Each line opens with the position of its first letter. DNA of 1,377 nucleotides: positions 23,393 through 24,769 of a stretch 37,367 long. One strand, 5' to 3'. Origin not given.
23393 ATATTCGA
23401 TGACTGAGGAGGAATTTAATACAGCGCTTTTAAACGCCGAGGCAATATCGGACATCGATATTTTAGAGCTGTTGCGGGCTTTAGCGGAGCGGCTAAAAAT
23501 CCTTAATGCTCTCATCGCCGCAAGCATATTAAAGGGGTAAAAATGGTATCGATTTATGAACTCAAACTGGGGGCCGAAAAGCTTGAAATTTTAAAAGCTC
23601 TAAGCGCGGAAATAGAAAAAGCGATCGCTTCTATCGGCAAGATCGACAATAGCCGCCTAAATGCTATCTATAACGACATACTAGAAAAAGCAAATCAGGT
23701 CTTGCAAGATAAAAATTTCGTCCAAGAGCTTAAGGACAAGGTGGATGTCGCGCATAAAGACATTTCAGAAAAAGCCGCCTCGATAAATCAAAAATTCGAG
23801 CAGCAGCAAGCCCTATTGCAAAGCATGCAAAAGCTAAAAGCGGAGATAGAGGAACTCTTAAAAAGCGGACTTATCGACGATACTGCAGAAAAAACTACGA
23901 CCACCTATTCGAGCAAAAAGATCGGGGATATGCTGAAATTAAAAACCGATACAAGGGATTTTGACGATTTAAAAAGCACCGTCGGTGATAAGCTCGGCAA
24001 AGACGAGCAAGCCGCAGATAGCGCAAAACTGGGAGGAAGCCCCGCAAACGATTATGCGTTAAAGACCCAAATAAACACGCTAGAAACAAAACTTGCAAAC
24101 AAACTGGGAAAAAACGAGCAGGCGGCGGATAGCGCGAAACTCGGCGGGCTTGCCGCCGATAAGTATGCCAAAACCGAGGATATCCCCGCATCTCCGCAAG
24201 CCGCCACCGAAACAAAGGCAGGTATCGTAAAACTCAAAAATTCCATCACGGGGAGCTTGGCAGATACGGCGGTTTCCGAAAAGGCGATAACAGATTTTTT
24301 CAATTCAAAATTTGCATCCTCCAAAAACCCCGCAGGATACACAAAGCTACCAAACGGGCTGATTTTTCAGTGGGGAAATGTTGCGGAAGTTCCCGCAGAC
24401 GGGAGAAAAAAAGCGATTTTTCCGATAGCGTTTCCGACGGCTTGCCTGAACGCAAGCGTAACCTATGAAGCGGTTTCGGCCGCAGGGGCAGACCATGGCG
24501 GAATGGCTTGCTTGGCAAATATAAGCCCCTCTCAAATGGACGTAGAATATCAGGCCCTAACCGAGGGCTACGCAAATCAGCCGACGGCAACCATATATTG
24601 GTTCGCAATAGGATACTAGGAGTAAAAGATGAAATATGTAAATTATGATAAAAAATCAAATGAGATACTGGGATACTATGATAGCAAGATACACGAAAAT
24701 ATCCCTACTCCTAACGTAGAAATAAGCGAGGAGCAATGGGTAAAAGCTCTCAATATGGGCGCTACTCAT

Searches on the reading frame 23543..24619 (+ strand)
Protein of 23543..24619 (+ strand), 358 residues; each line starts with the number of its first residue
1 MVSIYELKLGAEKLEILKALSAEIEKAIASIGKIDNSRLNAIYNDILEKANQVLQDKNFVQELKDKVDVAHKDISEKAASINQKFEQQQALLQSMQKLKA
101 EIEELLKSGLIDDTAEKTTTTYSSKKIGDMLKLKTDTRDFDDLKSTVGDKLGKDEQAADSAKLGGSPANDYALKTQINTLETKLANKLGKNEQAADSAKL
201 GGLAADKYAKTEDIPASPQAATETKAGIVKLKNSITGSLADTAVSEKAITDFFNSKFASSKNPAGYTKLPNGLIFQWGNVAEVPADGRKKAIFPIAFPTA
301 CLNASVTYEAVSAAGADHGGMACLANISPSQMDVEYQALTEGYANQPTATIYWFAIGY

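Call 63: search_protein_families(library=phrogs, proteins=[window:23543-24619:+], max_evalue=0.00001)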
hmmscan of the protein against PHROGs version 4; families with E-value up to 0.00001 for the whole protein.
window:23543-24619:+ (358 aa): 5 families
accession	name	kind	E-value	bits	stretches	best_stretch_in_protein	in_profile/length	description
phrog_2557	-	head and packaging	9.9e-20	71.7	1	178-358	427-533/534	virion structural protein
phrog_4209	-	tail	2.6e-16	60.6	1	254-358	308-406/406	tail fiber protein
phrog_1396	-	tail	5e-16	59.9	1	197-358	221-341/504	tail fiber protein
phrog_11518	-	tail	3.2e-09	36.6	1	256-324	549-623/812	tail fiber protein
phrog_5181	-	unknown function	1.4e-08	34.6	1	260-358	667-763/763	-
